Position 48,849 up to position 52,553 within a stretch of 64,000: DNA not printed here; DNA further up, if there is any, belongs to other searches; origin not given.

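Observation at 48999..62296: Seven-gene surface/transport locus with four ABC permeases, one giant SBP fusion and two large orphan proteins, but no ATPase, hydrolase or regulator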

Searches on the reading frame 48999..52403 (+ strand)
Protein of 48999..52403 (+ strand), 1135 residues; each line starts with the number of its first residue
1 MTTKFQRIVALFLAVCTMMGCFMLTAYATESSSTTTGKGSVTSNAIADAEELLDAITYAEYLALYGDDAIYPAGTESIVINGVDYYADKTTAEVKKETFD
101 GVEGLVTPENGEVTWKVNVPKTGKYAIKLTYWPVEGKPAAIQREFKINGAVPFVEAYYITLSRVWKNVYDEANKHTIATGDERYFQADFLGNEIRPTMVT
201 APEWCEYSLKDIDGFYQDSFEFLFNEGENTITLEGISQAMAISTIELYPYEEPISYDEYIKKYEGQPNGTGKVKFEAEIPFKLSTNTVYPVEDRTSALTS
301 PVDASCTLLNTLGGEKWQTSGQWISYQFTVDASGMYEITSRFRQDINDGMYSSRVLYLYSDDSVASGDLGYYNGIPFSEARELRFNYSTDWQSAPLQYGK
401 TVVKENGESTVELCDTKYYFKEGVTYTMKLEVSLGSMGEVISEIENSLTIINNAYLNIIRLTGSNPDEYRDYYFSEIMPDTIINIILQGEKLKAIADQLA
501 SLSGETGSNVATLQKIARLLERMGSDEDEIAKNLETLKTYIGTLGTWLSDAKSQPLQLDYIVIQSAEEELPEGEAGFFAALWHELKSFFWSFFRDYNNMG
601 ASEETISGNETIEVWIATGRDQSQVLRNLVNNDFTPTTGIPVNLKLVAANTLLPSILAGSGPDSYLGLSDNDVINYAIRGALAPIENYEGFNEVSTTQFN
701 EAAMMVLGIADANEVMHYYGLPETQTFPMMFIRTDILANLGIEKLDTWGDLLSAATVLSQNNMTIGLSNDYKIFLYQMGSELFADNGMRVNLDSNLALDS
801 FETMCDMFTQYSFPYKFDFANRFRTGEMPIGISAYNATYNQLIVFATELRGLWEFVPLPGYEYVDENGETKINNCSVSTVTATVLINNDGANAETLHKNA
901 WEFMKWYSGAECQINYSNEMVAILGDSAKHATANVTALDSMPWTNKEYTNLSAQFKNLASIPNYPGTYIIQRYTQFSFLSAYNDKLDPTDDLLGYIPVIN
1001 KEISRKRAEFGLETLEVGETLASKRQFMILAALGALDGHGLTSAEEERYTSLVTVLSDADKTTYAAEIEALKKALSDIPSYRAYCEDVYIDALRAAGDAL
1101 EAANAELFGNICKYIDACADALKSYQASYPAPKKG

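Call 3: search_protein_families(library=pfam, proteins=[window:48999-52403:+], max_evalue=0.01)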
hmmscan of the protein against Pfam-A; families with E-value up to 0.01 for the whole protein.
window:48999-52403:+ (1135 aa): 3 families
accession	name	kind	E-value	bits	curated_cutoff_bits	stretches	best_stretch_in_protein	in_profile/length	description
PF13416.11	SBP_bac_8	-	2.7e-11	44.2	27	1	634-918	6-254/279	Bacterial extracellular solute-binding protein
PF16990.11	CBM_35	-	0.0003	21.5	28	0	105-163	30-89/121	Carbohydrate binding module (family 35)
PF25275.1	Golvesin_C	-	0.0013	19.3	31.6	0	110-136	40-66/132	Golvesin C-terminal domain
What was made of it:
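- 48999..52406 (+): g1: 1135-aa secreted solute-binding protein with N-terminal extension. Layout: Sec signal peptide aa 1-28; beta-sandwich A aa 78-248 (49230-49742); beta-sandwich B aa 273-433 (49815-50297); four-helix bundle aa 437-552 (50307-50654); MalE-like SBP fold aa 557-1010 (50667-52028); helical tail aa 1021-1128 (52059-52382). Pfam SBP_bac_8 E 2.7e-11 (call 3).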

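Call 4: search_protein_families(library=ncbifam, proteins=[window:48999-52403:+], max_evalue=0.01)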
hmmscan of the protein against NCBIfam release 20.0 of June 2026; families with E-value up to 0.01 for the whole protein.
window:48999-52403:+ (1135 aa): 0 families

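Call 18: find_homologous_proteins(query=window:48999-52403:+, max_evalue=0.00001)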
Query window:48999-52403:+ (1135 aa): 470 proteins with E <= 0.00001 among 8000 candidates; the best 120 are listed.
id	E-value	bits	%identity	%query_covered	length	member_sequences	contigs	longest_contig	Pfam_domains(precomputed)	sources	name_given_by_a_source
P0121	0.0e+0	2573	100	100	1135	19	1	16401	-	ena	-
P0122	0.0e+0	2189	84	100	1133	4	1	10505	-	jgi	jgi:ABC-type glycerol-3-phosphate transport system substrate-binding protein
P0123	0.0e+0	1521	62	100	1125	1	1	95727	-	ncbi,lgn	-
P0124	0.0e+0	1520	60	100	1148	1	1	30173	-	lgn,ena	-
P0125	0.0e+0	1512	60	100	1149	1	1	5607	PF01547.31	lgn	-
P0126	0.0e+0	1497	59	100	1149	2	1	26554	PF01547.31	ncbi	-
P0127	0.0e+0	1496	59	100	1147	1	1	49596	PF01547.31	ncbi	-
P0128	0.0e+0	1494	58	100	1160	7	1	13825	-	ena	-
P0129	0.0e+0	1492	58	100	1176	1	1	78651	-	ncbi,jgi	-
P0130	0.0e+0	1489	59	100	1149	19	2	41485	PF13416.12,PF01547.31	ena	-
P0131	0.0e+0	1485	59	100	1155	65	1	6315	PF01547.31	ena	-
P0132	0.0e+0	1483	59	99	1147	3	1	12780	-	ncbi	-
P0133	0.0e+0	1477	59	100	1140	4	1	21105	-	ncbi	-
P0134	0.0e+0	1477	59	100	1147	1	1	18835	PF01547.31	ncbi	-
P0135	0.0e+0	1476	59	100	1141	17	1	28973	PF13416.12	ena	-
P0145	0.0e+0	1450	59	99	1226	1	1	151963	PF01547.31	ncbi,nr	ncbi:MAG: extracellular solute-binding protein [Clostridia bacterium]|nr:extracellular solute-bindin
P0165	0.0e+0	1362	55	100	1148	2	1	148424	-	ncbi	-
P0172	0.0e+0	1281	51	99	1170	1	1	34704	PF13416.12,PF01547.31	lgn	-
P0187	0.0e+0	1237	48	61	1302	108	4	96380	-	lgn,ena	-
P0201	0.0e+0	1210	45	62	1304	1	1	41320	-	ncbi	-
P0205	0.0e+0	1207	50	94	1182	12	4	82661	PF13416.12,PF01547.31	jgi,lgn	jgi:ABC-type glycerol-3-phosphate transport system substrate-binding protein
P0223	0.0e+0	1191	51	96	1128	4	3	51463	-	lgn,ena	-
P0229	0.0e+0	1185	54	91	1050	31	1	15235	PF01547.31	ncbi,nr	ncbi:MAG: extracellular solute-binding protein [Clostridia bacterium]|nr:extracellular solute-bindin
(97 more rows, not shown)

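Call 23: search_solved_structures(query=A2, max_evalue=1)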
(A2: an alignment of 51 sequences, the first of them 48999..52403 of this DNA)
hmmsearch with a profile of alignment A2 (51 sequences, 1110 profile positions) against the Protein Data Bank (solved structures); distinct sequences matched with E-value up to 1: 22.
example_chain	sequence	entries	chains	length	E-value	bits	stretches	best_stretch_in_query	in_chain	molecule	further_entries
5ysb_A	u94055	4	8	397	1.6e-11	46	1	610-915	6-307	Lin1841 protein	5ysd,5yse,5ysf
9xf5_A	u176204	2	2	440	2.3e-05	25.6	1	658-769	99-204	ABC transporter substrate-binding protein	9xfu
5ci5_A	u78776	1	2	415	0.00039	21.5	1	724-821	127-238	Extracellular solute-binding protein family 1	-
8a3k_UNK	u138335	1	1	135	0.0026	18.8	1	485-541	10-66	sc-apCC-4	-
8vqk_A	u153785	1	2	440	0.0057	17.7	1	689-813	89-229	Putative ABC transporter periplasmic-binding protein YcjN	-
7eho_A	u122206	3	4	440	0.0063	17.5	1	723-772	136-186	Chitin oligosaccharide binding protein NagB2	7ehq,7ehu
3uor_A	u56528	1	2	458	0.011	16.7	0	725-766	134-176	ABC transporter sugar binding protein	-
4r9f_A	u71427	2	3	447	0.018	16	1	654-767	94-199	MBP1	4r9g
6h0h_A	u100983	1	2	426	0.033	15.1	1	634-767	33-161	Probable solute binding protein of ABC transporter system for sugars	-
6q5g_A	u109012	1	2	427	0.033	15.1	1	634-767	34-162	Sugar ABC transporter substrate-binding protein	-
7x0i_A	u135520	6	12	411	0.036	15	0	882-917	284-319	CbpB | CpbB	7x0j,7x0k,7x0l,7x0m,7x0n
7ehp_A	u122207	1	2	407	0.042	14.8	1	724-764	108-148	chitin oligosaccahride binding protein NagB1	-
9lff_A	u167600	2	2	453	0.064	14.2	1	725-779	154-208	SN-glycerol-3-phophate ABC transporter, periplasmic SN-glycerol-3-phosphate-binding protei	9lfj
3lbx_B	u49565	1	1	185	0.072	14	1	987-1062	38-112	Spectrin beta chain, erythrocyte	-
7v09_A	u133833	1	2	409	0.076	13.9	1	675-768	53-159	Multiple sugar transport system periplasmic sugar-binding protein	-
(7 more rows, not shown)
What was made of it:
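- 48999..52406 (+): PDB profile hit Lin1841, E 1.6e-11 (call 23).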

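Call 48: predict_structure(alignment_id=A2)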
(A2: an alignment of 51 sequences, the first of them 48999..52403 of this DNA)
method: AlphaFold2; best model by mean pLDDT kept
length: 1135 residues; sequences in the alignment: 51
mean_pLDDT: 83.2   pTM: 0.77
mean pLDDT of the five models: 83.2, 81.9, 80.6, 79.9, 76.0
residues with pLDDT >= 90: 328; 70-90: 686; 50-70: 92; < 50: 29
segments of 3 or more residues with pLDDT < 50: 20-38, 599-601, 1133-1135
pLDDT, mean of each block of 10 residues (from residue 1): 56 61 37 40 70 78 86 90 92 93 92 93 93 83 89 86 85 78 73 74 91 84 93 90 95 90 90 87 76 74 65 66 90 94 80 92 90 93 88 90 80 91 94 84 85 85 77 84 88 85 73 87 84 84 79 83 90 81 78 58 54 79 77 80 74 72 87 82 92 90 90 87 93 87 87 86 84 88 86 86 86 78 84 88 71 87 83 89 86 86 93 83 68 90 83 91 81 87 87 89 86 85 92 84 88 90 89 91 88 92 90 92 85 47
secondary structure, 60 per line:
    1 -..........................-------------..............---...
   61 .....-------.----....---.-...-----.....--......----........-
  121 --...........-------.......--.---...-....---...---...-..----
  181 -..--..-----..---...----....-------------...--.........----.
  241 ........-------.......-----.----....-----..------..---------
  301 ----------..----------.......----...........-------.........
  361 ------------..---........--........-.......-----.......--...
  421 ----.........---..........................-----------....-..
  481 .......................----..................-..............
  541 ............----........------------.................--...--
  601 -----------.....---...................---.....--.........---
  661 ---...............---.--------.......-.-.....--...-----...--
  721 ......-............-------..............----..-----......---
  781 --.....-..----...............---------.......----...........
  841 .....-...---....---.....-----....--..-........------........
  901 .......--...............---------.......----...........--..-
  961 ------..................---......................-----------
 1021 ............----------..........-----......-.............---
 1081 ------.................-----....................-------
elements in order (helices of 4 or more, strands of 3 or more residues): H2-27 H41-54 H58-65 E78-81 E95-99 E102-107 E112-119 E123-133 E141-147 E158-161 E165-167 E198-200 E205-208 E222-224 E227-235 E240-248 H256-262 E273-276 E323-329 E334-344 E352-360 H378-382 E383-385 E388-395 E397-403 E409-415 E418-420 E425-433 H437-462 H474-477 H479-503 H508-525 H527-552 E557-564 H577-593 E612-616 H620-638 E642-646 H649-657 E664-669 H670-678 H691-697 H701-705 E708-710 E716-718 E721-726 E728-733 H734-739 H748-760 H772-777 H795-809 H819-825 E830-834 H835-845 E853-856 E860-864 E870-873 E879-886 H893-907 H910-924 H935-940 H945-955 H967-984 H988-1009 H1021-1032 H1043-1052 H1058-1063 H1065-1077 H1087-1103 H1109-1128
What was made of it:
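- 48999..52406 (+): AF2 model pLDDT 83, pTM 0.77 (call 48).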

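Call 50: fold_search(model_id=the predicted structure, library=pdb)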
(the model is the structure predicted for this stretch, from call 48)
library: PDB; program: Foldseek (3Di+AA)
matches with E <= 10: 1266; with E <= 0.001: 651
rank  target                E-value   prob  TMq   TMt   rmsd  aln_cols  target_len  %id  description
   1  5ci5_B                6.1e-15  1.00  0.28  0.73   4.6       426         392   17  Crystal Structure of an ABC transporter Solute Binding Protein from Thermotoga Lettingae TMO (Tlet_1705, TARGET EFI-51 (released 2015-07-22)
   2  5ci5_A                4.2e-14  1.00  0.28  0.72   4.7       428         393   18  Crystal Structure of an ABC transporter Solute Binding Protein from Thermotoga Lettingae TMO (Tlet_1705, TARGET EFI-51 (released 2015-07-22)
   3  9xf5_A                6.1e-14  1.00  0.27  0.73   4.8       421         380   16  Cycloisomaltooligosaccharide binding protein in complex with cycloisomaltooctaose (released 2026-03-25)
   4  5ysf_A                1.0e-13  1.00  0.28  0.76   4.3       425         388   22  Crystal structure of beta-1,2-glucooligosaccharide binding protein in complex with sophoropentaose (released 2018-05-02)
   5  5ysb_A                1.9e-13  1.00  0.28  0.77   4.0       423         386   21  Crystal structure of beta-1,2-glucooligosaccharide binding protein in ligand-free form (released 2018-05-02)
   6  5yse_A                2.0e-13  1.00  0.28  0.75   4.3       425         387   22  Crystal structure of beta-1,2-glucooligosaccharide binding protein in complex with sophorotetraose (released 2018-05-02)
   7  7c19_A                3.1e-13  1.00  0.28  0.72   4.6       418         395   15  Crystal structure of a dinucleotide-binding protein (Y224A/Y246A) of ABC transporter endogenously bound to uridylyl-3' (released 2021-03-10)
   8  7c0v_B                4.1e-13  1.00  0.27  0.72   4.6       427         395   14  Crystal structure of a dinucleotide-binding protein (Y224A) of ABC transporter endogenously bound to uridylyl-3'-5'-ph (released 2021-03-10)
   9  7c0v_A                4.2e-13  1.00  0.28  0.72   4.5       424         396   14  Crystal structure of a dinucleotide-binding protein (Y224A) of ABC transporter endogenously bound to uridylyl-3'-5'-ph (released 2021-03-10)
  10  5ysd_B                4.4e-13  1.00  0.28  0.74   4.3       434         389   21  Crystal structure of beta-1,2-glucooligosaccharide binding protein in complex with sophorotriose (released 2018-05-02)
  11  7c0y_B                4.9e-13  1.00  0.27  0.71   4.5       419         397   14  Crystal structure of a dinucleotide-binding protein (Y246A) of ABC transporter endogenously bound to uridylyl-3'-5'-ph (released 2021-03-10)
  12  7c0y_A                5.1e-13  1.00  0.27  0.71   4.7       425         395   14  Crystal structure of a dinucleotide-binding protein (Y246A) of ABC transporter endogenously bound to uridylyl-3'-5'-ph (released 2021-03-10)
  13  7c0u_A                5.1e-13  1.00  0.28  0.71   4.6       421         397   15  Crystal structure of a dinucleotide-binding protein (S127A) of ABC transporter endogenously bound to uridylyl-3'-5'-ph (released 2021-03-10)
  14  7c16_A                5.9e-13  1.00  0.28  0.73   4.4       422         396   16  Crystal structure of a dinucleotide-binding protein (Y224A/Y246A) of ABC transporter endogenously bound to uridylyl-3' (released 2021-03-10)
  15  7c0z_B                5.9e-13  1.00  0.27  0.71   4.8       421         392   14  Crystal structure of a dinucleotide-binding protein (Y246A) of ABC transporter endogenously bound to uridylyl-3'-5'-ph (released 2021-03-10)
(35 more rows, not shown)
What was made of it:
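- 48999..52406 (+): Foldseek hits to CUT1 oligosaccharide SBPs 5ci5, 9xf5, 5ysb and MalE: E 1e-13 to 1e-15, TM 0.72-0.79 (call 50).
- On CUT1 ABC importer (type I, carbohydrate uptake transporter-1): AF2 plus Foldseek TM 0.72-0.79 to oligosaccharide SBPs (calls 48, 50).
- g1 SBP fold, TM 0.72-0.79 to oligosaccharide SBPs (calls 48, 50, 23). The SBP's closest structural relatives bind dietary or microbial oligosaccharides (call 50).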

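Call 69: search_protein_families(library=pfam, proteins=[P0123, P0145, P0165, P0172, P0187, P0201, P0205, P0229], max_evalue=0.01)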
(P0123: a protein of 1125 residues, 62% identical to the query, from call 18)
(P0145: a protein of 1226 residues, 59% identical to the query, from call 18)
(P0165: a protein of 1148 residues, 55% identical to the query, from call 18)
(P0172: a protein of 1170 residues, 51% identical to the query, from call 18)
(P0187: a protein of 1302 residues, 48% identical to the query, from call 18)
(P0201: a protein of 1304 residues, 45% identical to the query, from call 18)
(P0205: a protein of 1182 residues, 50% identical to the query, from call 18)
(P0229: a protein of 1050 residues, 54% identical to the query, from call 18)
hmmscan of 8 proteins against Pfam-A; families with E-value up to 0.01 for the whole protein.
P0123 (1125 aa): 1 family
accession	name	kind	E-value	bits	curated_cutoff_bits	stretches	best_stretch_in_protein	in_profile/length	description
PF25275.1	Golvesin_C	-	0.0021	18.6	31.6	0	93-141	22-70/132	Golvesin C-terminal domain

P0145 (1226 aa): 1 family
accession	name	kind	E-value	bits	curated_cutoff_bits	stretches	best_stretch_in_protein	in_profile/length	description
PF01547.30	SBP_bac_1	-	9.9e-15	55.7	26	1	641-939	9-299/307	Bacterial extracellular solute-binding protein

P0165 (1148 aa): 0 families

P0172 (1170 aa): 2 families
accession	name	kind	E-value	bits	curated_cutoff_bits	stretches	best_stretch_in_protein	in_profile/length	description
PF01547.30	SBP_bac_1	-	3.3e-19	70.4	26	1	678-940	22-299/307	Bacterial extracellular solute-binding protein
PF13416.11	SBP_bac_8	-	3e-17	63.8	27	1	690-952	26-254/279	Bacterial extracellular solute-binding protein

P0187 (1302 aa): 1 family
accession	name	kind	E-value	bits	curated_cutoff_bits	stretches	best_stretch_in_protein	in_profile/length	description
PF25275.1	Golvesin_C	-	0.0092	16.5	31.6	0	406-435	37-66/132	Golvesin C-terminal domain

P0201 (1304 aa): 1 family
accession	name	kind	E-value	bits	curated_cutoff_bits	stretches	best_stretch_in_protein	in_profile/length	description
PF16990.11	CBM_35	-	0.0028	18.4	28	0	124-152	30-61/121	Carbohydrate binding module (family 35)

P0205 (1182 aa): 2 families
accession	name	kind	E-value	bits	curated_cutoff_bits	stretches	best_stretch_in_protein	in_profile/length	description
PF01547.30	SBP_bac_1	-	1.4e-19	71.7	26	1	676-957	23-302/307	Bacterial extracellular solute-binding protein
PF13416.11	SBP_bac_8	-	9.4e-17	62.1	27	1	688-966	27-254/279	Bacterial extracellular solute-binding protein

P0229 (1050 aa): 1 family
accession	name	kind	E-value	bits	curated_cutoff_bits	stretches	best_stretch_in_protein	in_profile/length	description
PF01547.30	SBP_bac_1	-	3e-17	64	26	1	595-868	11-303/307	Bacterial extracellular solute-binding protein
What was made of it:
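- On CUT1 ABC importer (type I, carbohydrate uptake transporter-1): SBP_bac_8 / SBP_bac_1 (calls 3, 69).
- The CBM assignment for g1 is below threshold only (calls 3, 69).
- Tried and rejected: Eight orthologues showed only sub-threshold CBM35/Golvesin_C hits, so I do not call the g1 modules CBMs (call 69).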
